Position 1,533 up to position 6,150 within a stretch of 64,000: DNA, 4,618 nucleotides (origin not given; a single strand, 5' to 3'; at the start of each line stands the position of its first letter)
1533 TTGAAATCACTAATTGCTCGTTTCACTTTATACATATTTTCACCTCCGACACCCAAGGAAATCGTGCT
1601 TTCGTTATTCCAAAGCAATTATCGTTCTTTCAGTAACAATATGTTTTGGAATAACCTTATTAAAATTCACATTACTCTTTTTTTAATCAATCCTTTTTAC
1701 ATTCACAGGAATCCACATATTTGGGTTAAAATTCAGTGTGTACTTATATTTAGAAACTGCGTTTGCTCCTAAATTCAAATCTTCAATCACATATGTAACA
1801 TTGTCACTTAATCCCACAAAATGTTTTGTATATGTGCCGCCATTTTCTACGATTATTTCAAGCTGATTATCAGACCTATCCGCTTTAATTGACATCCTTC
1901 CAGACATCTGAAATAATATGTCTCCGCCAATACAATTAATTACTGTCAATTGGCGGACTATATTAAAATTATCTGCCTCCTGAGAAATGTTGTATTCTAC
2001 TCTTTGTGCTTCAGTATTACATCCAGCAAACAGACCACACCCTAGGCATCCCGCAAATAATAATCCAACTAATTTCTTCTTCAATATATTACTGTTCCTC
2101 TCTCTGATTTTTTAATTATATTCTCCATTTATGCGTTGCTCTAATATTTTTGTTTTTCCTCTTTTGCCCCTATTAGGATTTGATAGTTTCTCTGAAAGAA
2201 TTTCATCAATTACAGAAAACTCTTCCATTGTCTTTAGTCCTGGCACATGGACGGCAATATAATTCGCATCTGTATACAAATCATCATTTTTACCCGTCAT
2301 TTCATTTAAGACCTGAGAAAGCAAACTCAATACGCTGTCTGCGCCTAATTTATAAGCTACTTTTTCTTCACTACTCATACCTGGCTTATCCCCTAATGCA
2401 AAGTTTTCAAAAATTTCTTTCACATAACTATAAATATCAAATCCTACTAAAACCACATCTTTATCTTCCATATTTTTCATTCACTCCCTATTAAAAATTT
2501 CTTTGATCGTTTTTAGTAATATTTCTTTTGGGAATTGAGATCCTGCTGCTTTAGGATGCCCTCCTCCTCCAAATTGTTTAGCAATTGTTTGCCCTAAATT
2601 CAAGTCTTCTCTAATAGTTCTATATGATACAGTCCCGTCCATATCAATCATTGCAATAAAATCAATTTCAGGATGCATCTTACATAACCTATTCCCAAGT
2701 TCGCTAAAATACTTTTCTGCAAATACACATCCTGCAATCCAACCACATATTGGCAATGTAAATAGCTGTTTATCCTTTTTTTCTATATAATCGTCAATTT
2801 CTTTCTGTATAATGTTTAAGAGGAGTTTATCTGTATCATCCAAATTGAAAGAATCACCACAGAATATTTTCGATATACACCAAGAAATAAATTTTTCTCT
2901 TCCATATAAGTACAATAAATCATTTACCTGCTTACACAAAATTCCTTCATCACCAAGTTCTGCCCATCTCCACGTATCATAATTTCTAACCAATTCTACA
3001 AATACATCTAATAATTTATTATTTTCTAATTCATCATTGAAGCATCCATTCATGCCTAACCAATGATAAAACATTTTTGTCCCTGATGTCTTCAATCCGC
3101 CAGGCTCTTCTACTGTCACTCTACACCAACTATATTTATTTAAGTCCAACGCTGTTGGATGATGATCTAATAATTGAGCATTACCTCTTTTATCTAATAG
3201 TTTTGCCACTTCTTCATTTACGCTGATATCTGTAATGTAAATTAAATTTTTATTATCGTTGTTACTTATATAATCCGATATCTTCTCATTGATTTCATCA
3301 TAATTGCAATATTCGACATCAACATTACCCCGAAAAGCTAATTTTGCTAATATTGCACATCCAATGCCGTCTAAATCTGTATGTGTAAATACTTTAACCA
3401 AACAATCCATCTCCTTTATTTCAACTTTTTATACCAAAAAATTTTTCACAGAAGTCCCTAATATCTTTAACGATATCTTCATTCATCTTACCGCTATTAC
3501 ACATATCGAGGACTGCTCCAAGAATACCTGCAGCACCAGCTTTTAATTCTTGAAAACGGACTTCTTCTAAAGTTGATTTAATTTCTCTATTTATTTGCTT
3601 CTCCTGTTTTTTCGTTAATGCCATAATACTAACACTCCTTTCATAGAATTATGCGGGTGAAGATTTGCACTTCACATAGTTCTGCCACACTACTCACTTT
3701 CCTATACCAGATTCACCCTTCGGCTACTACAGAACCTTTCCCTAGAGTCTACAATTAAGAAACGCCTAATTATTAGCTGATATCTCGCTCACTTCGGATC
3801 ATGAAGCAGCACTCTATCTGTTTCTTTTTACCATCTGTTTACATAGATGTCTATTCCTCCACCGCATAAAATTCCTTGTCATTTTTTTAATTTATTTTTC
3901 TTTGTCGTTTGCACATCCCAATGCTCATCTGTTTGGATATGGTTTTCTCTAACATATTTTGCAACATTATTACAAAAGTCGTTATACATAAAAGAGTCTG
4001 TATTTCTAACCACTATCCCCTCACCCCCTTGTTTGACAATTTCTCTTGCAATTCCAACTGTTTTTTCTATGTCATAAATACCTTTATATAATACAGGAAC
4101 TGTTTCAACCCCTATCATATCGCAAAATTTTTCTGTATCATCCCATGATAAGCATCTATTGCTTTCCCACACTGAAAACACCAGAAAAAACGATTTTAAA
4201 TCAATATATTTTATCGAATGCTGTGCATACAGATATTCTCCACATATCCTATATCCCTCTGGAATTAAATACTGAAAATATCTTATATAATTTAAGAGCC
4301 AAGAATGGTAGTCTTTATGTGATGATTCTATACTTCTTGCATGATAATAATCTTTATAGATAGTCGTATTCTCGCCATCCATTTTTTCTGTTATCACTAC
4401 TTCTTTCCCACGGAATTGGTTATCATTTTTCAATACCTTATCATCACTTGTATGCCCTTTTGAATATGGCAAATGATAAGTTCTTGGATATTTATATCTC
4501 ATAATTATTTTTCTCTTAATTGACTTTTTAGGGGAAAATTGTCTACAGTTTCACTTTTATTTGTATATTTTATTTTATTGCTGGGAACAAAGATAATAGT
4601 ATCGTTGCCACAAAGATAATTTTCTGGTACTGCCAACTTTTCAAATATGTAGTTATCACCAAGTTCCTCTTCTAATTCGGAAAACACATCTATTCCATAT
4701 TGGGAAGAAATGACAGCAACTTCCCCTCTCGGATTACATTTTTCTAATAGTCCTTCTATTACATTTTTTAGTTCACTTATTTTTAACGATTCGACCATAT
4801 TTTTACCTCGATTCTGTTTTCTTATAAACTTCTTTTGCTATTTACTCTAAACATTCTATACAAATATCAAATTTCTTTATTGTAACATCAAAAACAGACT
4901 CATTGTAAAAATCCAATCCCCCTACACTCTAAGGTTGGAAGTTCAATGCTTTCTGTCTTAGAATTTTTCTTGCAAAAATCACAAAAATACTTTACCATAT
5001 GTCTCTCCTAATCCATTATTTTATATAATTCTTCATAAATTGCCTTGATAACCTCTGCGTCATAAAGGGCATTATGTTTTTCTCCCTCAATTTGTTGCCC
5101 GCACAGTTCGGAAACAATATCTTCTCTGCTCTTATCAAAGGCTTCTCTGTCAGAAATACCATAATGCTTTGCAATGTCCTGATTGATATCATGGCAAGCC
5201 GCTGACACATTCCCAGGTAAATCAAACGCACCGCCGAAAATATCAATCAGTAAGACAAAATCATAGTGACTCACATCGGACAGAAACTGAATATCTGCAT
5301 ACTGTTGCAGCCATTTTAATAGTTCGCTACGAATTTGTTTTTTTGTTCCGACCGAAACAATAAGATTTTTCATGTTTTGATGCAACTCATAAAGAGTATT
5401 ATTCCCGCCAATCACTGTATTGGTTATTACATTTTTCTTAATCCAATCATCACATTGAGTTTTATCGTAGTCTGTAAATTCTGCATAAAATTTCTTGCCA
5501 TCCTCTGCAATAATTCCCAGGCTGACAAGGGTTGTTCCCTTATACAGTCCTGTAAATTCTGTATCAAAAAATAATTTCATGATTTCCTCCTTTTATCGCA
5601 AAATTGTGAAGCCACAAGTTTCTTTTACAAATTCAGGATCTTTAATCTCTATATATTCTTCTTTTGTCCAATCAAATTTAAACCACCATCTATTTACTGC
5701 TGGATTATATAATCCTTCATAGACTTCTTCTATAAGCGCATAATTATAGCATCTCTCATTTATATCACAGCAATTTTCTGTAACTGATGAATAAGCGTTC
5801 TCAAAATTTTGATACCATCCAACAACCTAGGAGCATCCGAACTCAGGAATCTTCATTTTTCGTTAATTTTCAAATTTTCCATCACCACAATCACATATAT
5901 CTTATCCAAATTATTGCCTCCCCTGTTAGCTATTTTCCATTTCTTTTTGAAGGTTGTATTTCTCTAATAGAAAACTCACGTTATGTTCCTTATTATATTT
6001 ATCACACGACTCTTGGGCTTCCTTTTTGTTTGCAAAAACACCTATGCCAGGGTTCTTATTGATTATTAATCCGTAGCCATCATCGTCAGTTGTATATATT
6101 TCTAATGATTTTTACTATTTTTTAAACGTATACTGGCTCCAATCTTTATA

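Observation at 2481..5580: Second RNA-end-processing cluster: DHH/DHHA1 phosphoesterase, minimal 207-aa KMDG ligase and DEDDh exonuclease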

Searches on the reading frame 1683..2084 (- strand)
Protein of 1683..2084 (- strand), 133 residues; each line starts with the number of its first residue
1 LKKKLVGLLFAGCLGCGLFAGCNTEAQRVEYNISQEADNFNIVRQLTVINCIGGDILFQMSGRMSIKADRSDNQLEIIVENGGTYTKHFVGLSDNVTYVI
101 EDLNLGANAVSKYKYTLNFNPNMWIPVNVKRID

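Call 3: search_protein_families(library=pfam, proteins=[window:1683-2084:-], max_evalue=0.1)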
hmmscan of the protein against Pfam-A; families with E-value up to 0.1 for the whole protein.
window:1683-2084:- (133 aa): 1 family
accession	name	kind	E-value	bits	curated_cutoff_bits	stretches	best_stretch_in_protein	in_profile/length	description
PF25682.1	Phage_VG64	-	6.8e-44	149.1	27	1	1-130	1-125/127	Mycobacterium phage VG64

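Call 4: search_protein_families(library=phrogs, proteins=[window:1683-2084:-], max_evalue=0.01)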
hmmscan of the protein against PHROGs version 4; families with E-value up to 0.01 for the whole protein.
window:1683-2084:- (133 aa): 1 family
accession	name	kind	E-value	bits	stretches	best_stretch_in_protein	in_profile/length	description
phrog_478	-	integration and excision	7e-36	124.1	1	1-127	1-125/129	site-specific recombination directionality factor RDF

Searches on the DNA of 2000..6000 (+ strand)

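Call 5: search_dna_similar(query=window:2000-6000:+, collection=phages, mode=near, max_rows=15)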
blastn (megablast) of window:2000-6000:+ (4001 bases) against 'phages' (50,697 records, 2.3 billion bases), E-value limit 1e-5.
No match.

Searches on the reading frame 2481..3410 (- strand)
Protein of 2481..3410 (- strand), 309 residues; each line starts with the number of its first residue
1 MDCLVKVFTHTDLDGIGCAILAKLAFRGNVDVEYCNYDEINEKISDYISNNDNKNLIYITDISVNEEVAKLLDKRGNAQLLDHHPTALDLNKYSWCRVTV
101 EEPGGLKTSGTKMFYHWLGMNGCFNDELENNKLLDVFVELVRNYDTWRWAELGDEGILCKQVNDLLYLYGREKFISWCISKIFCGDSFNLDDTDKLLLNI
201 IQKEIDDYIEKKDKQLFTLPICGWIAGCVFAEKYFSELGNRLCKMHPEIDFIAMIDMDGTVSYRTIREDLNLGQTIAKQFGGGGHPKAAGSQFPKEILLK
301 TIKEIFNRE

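Call 3: search_protein_families(library=pfam, proteins=[window:2481-3410:-], max_evalue=0.1)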
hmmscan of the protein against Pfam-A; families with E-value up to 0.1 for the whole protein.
window:2481-3410:- (309 aa): 2 families
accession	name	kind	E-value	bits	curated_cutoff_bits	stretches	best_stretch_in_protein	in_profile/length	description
PF01368.27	DHH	-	1.8e-05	25.5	28.1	1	7-119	4-103/125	DHH family, N-terminal domain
PF02272.25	DHHA1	-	0.00011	23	25.9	1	258-307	42-97/102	DHHA1 domain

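Call 4: search_protein_families(library=phrogs, proteins=[window:2481-3410:-], max_evalue=0.01)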
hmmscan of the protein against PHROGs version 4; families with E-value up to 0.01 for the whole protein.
window:2481-3410:- (309 aa): 3 families
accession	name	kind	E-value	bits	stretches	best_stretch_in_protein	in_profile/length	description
phrog_26954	-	other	4.5e-30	106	1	7-306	2-287/296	DHH phosphoesterase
phrog_4771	-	other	1.5e-23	84.5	1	7-306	21-296/363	DHH phosphoesterase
phrog_1850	-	other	1.3e-05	25.5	1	125-254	125-250/312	exopolyphosphatase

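Call 6: search_protein_families(library=ncbifam, proteins=[window:2481-3410:-], max_evalue=0.1)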
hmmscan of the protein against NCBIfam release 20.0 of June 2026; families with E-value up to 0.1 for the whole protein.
window:2481-3410:- (309 aa): 8 families
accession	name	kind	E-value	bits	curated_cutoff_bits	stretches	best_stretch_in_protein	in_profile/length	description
NF053576.1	RecJ_archaeal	equivalog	5.9e-10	38.6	360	2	5-113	14-123/452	RecJ family nuclease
NF040701.1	RecJ_Meth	equivalog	1.9e-07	30.2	550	1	5-98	10-104/449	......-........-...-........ exonuclease RecJ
NF053575.1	GAN_nuclease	exception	0.002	16.8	850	0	5-86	27-109/467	GINS-associated RecJ family nuclease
NF053633.1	OlncasPapPhNrnA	equivalog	0.0028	16.6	350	0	274-296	279-301/317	bifunctional oligoribonuclease/PAP phosphatase NrnA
NF053701.1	CsHdxCHCADhChcB2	equivalog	0.015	14.9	350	1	14-74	13-72/245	cis-4-hydroxycyclohexanecarboxylate dehydrogenase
TIGR01830.1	3oxo_ACP_reduc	equivalog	0.039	13.6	297.75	1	14-74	8-69/239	3-oxoacyl-[acyl-carrier-protein] reductase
NF005868.0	PRK07806.1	subfamily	0.045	13.3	162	1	15-74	17-77/248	SDR family oxidoreductase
NF041159.1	Rham_dhyd_Thplmales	equivalog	0.072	12.5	450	0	14-74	15-76/253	L-rhamnose 1-dehydrogenase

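Call 50: search_solved_structures(query=window:2481-3410:-, max_evalue=1, show_alignments=1)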
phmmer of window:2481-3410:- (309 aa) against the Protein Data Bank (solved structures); distinct sequences matched with E-value up to 1: 10.
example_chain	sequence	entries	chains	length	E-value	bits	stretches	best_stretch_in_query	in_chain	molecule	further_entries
6mtz_A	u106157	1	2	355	2.1e-07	33.6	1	8-159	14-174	HepC.19480.a.B1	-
6tvv_A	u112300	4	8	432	1e-06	31.3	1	5-88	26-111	MjaRecJ | nuclease RecJ2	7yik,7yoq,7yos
7ykv_A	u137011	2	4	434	3.8e-06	29.5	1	5-88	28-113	archaeal nuclease RecJ2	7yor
5ghr_A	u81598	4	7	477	0.0021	20.5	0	5-89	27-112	SsDNA-specific exonuclease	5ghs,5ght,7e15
5o1u_A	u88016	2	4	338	0.0023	20.3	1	271-307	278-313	Phosphodiesterase | TmPDE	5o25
5o4z_A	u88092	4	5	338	0.0093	18.3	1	271-307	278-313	DHH/DHHA1-type phosphodiesterase TM1595 | phosphodiesterase TM1595 | phosphodiesterase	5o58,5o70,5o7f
5x4h_A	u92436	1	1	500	0.026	16.9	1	5-86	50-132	Uncharacterized protein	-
5x4i_A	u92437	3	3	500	0.033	16.5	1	5-86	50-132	Uncharacterized protein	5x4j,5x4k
4ls9_A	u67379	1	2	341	0.7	12.2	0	261-291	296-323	DHH family protein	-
3dev_A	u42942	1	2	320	0.85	11.9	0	274-291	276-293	SH1221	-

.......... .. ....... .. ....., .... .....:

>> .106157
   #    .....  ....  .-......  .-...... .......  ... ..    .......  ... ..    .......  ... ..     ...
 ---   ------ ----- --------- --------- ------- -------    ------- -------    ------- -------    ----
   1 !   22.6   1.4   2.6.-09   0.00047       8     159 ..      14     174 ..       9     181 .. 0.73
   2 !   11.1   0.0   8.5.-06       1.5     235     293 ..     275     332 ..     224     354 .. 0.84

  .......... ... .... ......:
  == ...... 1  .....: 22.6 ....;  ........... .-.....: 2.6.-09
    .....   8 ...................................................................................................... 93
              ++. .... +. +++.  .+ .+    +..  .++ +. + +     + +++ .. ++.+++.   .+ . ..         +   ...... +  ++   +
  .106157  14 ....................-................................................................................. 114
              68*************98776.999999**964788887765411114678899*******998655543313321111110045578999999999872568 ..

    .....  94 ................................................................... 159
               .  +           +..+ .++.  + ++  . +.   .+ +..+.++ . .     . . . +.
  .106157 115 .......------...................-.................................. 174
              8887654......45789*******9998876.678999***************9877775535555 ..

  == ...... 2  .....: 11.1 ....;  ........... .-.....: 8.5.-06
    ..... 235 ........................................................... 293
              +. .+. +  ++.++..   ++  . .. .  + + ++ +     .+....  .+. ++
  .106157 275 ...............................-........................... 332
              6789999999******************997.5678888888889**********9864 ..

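Call 52: find_related_loci(query=window:2481-3410:-, collection=viral_contigs, flank=8000)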
Query window:2481-3410:- (309 aa) in viral_contigs; peptide patterns used: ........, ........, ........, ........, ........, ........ (x = any residue, [..] = any of these).
6 stretches matched a pattern; 5 encode a relative of the query (tblastn E <= 1e-3); 5 distinct loci.
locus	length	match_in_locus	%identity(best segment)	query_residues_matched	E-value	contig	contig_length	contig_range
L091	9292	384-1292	82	4-306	2e-175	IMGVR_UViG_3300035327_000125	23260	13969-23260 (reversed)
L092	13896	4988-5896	72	4-306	2e-137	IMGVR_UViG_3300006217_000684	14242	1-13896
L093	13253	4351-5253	49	5-309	1e-85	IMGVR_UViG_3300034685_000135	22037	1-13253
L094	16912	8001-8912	44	5-302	4e-67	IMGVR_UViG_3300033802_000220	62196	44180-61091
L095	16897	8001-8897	59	4-306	2e-110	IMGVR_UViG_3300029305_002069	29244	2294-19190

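Call 56: search_protein_families(library=pfam, proteins=[L092:4189-4746:+, L092:5943-6515:+, L092:7540-8418:+, L092:8437-9537:+, L094:6935-7951:+, L094:9823-10950:+, L095:6367-7440:+, L095:9156-10337:+, L093:5469-6035:+, L093:3249-3896:+], max_evalue=0.001)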
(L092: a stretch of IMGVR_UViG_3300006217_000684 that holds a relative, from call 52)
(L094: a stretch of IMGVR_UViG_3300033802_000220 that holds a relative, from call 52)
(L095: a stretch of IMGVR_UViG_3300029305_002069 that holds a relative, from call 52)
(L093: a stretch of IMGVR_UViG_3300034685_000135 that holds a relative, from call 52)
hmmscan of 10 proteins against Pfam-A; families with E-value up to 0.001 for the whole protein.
L092:4189-4746:+ (185 aa): 0 families

L092:5943-6515:+ (190 aa): 0 families

L092:7540-8418:+ (292 aa): 0 families

L092:8437-9537:+ (366 aa): 1 family
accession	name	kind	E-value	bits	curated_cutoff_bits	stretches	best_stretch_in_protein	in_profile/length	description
PF00709.27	Adenylsucc_synt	-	2.6e-38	132.3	27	1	6-286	1-284/416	Adenylosuccinate synthetase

L094:6935-7951:+ (338 aa): 1 family
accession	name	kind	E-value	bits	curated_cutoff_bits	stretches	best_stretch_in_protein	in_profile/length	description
PF01555.25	N6_N4_Mtase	-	4e-61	207.2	26.7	1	31-314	1-220/221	DNA methylase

L094:9823-10950:+ (375 aa): 2 families
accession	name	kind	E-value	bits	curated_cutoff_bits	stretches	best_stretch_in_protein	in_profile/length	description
PF07282.18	Cas12f1-like_TNB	-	1.4e-25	89.7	26.3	1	300-362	1-60/60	Cas12f1-like, TNB domain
PF01385.25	OrfB_IS605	-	2.9e-10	40.8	30.5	1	174-281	4-119/120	Probable transposase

L095:6367-7440:+ (357 aa): 0 families

L095:9156-10337:+ (393 aa): 1 family
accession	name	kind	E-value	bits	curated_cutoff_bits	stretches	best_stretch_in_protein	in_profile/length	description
PF12705.13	PDDEXK_1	-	1e-14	55.5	22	1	22-312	2-232/247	PD-(D/E)XK nuclease superfamily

L093:5469-6035:+ (188 aa): 1 family
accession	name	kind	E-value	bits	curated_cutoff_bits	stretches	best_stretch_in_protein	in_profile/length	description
PF07352.17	Phage_Mu_Gam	-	1.2e-27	97.2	28.3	1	32-186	2-148/149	Bacteriophage Mu Gam like protein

L093:3249-3896:+ (215 aa): 0 families

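Call 68: search_protein_families(library=padloc, proteins=[window:2481-3410:-], max_evalue=0.01)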
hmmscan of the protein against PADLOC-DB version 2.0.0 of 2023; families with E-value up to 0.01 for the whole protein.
window:2481-3410:- (309 aa): 0 families

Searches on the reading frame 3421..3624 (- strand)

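Call 3: search_protein_families(library=pfam, proteins=[window:3421-3624:-], max_evalue=0.1)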
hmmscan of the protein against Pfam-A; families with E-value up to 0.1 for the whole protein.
window:3421-3624:- (67 aa): 0 families

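Call 4: search_protein_families(library=phrogs, proteins=[window:3421-3624:-], max_evalue=0.01)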
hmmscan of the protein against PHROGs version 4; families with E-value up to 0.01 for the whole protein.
window:3421-3624:- (67 aa): 0 families

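Call 6: search_protein_families(library=ncbifam, proteins=[window:3421-3624:-], max_evalue=0.1)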
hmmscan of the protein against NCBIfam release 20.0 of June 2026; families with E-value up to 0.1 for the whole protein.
window:3421-3624:- (67 aa): 1 family
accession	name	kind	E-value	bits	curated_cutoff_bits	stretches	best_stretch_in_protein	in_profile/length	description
TIGR03515.1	GldC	equivalog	0.0087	16.8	102.15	1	18-62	56-100/108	gliding motility protein GldC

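Call 68: search_protein_families(library=padloc, proteins=[window:3421-3624:-], max_evalue=0.01)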
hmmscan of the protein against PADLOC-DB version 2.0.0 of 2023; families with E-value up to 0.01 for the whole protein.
window:3421-3624:- (67 aa): 0 families
